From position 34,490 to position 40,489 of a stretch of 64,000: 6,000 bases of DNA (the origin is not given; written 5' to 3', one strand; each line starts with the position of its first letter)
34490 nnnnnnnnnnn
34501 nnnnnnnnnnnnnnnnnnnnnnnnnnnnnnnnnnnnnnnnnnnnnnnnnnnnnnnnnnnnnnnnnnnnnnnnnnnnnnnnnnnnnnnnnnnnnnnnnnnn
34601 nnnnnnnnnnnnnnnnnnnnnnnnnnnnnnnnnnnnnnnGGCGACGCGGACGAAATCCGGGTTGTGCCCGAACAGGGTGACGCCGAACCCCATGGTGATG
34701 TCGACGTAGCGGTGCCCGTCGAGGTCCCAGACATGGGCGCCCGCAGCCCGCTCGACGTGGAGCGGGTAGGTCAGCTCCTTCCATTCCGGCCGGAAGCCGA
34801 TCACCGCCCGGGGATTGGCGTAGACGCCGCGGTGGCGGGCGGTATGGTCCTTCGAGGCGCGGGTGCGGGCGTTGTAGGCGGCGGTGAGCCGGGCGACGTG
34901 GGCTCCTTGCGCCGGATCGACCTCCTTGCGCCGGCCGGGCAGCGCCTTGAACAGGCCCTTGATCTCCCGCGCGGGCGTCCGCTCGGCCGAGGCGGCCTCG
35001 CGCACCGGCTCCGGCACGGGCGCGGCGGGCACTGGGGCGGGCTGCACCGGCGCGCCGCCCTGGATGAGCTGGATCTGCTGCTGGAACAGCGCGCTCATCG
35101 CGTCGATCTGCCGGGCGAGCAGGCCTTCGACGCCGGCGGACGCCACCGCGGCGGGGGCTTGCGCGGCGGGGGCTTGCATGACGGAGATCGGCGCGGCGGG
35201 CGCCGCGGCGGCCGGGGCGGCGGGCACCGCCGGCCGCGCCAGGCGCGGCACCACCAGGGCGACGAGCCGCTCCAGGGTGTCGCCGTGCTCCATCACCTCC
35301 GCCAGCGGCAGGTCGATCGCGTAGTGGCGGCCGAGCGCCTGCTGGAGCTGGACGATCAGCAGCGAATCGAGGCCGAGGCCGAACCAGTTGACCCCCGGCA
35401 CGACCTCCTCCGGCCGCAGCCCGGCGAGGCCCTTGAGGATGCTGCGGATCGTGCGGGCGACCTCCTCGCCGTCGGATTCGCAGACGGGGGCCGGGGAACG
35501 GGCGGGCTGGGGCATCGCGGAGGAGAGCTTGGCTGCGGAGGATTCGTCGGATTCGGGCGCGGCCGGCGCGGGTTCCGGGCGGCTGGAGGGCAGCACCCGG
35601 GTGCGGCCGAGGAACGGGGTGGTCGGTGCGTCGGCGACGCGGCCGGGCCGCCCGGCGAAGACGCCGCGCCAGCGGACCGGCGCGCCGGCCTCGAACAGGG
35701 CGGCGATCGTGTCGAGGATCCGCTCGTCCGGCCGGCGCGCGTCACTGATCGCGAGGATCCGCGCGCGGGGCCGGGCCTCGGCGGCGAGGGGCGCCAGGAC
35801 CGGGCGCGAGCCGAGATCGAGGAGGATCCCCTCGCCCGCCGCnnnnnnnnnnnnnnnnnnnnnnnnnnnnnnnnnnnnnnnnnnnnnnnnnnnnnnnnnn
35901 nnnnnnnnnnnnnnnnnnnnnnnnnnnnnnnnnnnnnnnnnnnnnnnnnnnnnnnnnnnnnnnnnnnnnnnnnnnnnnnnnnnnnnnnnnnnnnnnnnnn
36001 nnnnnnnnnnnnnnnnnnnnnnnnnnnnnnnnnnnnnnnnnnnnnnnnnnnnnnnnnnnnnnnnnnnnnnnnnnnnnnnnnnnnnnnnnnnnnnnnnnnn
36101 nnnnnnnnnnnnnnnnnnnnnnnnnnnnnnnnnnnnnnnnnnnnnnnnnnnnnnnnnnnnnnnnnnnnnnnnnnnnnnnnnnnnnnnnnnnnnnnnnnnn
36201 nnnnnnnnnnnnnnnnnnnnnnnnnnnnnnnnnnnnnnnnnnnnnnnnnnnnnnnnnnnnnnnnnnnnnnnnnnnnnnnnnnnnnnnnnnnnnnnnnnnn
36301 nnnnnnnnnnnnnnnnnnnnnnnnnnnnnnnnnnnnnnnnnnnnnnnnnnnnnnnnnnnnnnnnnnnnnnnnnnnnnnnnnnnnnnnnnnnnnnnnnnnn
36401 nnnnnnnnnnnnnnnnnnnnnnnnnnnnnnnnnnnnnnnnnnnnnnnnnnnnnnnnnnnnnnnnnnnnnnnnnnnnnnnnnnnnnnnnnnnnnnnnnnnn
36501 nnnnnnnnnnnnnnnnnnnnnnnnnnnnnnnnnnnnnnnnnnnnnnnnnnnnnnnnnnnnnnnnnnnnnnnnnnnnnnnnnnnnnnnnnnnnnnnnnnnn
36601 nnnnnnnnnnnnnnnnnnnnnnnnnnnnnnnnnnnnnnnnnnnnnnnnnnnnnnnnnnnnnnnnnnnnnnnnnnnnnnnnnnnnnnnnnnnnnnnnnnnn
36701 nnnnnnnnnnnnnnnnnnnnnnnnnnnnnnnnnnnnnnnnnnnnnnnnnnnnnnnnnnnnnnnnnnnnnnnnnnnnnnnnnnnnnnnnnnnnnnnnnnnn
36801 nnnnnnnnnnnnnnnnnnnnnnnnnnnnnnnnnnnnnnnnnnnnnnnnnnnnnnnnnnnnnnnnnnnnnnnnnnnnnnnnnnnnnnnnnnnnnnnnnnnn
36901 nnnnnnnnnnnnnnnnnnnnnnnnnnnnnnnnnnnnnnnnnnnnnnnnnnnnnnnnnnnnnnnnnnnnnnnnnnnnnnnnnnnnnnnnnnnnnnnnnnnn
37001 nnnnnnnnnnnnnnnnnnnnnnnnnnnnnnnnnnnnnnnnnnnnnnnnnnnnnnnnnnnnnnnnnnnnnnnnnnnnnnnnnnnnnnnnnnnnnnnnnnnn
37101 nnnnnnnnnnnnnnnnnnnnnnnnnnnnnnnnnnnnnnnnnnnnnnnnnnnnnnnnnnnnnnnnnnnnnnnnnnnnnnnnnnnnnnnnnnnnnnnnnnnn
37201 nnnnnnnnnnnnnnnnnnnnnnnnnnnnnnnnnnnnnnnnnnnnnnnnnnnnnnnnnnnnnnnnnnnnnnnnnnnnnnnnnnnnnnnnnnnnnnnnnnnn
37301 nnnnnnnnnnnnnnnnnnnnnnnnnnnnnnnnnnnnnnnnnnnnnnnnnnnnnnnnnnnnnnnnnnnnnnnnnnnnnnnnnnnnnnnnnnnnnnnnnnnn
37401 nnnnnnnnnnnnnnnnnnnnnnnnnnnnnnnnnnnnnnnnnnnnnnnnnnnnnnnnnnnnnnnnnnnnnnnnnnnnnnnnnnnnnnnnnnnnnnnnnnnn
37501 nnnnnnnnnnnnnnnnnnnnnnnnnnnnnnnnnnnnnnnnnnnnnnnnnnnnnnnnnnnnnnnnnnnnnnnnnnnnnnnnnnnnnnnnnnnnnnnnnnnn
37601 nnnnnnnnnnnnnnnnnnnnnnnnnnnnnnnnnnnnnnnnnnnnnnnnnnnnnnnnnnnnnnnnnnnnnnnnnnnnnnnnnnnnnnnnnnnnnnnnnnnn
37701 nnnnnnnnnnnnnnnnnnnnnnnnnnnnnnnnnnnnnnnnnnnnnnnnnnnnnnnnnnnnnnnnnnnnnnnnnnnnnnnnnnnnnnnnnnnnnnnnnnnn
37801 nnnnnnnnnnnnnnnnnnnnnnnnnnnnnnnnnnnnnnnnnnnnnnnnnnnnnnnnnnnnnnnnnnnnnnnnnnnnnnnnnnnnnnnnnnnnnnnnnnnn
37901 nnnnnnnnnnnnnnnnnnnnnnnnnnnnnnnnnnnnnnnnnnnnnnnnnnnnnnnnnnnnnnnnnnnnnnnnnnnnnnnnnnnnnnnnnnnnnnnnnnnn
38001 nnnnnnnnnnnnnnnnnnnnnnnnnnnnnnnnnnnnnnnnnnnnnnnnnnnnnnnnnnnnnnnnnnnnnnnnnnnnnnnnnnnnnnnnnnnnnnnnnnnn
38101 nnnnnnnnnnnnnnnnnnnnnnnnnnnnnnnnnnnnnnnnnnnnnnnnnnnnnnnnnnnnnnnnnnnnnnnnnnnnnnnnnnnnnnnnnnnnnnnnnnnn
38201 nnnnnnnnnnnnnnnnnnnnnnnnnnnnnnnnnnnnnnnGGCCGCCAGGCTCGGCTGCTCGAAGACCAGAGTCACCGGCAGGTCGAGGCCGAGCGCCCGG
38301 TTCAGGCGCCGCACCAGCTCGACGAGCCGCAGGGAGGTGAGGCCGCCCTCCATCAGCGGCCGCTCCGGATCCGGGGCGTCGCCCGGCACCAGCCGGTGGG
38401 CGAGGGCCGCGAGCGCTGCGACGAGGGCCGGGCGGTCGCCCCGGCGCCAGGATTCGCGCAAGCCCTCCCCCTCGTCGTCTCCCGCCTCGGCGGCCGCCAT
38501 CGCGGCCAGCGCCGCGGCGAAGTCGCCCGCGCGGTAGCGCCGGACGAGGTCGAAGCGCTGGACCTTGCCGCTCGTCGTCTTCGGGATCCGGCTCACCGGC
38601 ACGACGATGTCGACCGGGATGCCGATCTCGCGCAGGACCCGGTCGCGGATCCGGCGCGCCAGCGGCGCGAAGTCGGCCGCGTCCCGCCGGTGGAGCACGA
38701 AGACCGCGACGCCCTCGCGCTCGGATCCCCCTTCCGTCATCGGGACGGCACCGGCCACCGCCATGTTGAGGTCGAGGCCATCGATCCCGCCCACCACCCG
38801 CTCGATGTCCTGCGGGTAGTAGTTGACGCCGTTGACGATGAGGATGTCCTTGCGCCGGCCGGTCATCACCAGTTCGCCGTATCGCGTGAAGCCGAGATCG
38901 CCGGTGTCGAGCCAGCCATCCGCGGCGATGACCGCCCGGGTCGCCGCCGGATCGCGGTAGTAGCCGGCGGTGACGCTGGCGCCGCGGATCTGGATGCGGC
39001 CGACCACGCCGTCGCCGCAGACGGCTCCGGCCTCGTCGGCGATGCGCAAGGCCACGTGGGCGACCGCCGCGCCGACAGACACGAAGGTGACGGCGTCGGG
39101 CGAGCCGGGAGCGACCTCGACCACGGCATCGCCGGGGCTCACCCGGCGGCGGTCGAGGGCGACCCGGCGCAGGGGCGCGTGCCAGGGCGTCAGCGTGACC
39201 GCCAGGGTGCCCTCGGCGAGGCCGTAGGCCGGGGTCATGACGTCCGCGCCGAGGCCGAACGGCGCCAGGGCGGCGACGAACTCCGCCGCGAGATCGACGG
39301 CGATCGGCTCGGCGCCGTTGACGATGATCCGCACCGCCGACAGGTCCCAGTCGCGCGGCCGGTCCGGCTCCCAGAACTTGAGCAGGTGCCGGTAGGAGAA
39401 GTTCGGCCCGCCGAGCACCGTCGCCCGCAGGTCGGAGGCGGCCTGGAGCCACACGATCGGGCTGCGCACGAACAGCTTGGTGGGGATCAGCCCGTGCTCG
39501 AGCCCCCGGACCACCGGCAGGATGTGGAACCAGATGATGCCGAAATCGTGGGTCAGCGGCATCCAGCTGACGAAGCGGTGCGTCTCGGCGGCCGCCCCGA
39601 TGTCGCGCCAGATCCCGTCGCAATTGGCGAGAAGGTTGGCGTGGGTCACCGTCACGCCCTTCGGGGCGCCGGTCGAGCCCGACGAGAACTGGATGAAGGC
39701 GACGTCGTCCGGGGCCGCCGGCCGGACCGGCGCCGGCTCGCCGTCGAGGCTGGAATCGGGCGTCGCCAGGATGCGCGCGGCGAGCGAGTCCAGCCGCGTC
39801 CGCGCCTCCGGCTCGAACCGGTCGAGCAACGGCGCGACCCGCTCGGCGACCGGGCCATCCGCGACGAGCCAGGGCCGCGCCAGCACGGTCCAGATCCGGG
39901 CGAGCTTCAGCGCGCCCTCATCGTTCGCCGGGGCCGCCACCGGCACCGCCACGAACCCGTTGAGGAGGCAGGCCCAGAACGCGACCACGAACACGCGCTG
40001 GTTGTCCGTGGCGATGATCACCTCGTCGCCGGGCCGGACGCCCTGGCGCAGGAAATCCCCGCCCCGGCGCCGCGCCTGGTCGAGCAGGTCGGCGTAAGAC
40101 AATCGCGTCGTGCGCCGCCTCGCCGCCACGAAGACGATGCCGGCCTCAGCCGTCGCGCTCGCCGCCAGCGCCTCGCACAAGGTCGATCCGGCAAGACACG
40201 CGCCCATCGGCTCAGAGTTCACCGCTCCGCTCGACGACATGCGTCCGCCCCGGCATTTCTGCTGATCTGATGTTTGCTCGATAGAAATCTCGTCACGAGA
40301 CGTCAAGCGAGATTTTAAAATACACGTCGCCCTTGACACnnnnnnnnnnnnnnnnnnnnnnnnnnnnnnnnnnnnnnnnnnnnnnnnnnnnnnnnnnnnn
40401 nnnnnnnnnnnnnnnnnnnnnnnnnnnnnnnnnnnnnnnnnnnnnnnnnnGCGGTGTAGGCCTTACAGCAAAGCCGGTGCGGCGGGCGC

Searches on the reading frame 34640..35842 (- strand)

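Call 34: search_protein_families(library=pfam, proteins=[window:34640-35842:-], max_evalue=0.001)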
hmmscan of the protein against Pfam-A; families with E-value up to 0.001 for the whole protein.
window:34640-35842:- (401 aa): 2 families
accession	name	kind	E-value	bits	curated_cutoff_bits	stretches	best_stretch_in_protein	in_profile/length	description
PF00550.31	PP-binding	-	8.1e-12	45.7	20.8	1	131-197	2-67/67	Phosphopantetheine attachment site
PF00202.27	Aminotran_3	-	1.4e-05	24.4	30.5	1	359-394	9-44/403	Aminotransferase class-III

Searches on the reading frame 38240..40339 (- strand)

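Call 34: search_protein_families(library=pfam, proteins=[window:38240-40339:-], max_evalue=0.001)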
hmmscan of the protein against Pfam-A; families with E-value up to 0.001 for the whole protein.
window:38240-40339:- (700 aa): 3 families
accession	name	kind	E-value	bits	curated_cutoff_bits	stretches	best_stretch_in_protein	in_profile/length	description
PF00501.34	AMP-binding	-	1.1e-57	196.1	29.9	1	72-461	16-384/384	AMP-binding enzyme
PF00550.31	PP-binding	-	1.9e-09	38.1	20.8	1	639-699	3-61/67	Phosphopantetheine attachment site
PF23024.1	AMP-dom_DIP2-like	-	8.1e-05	23.1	27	1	498-606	2-104/110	Disco-interacting protein 2-like, AMP domain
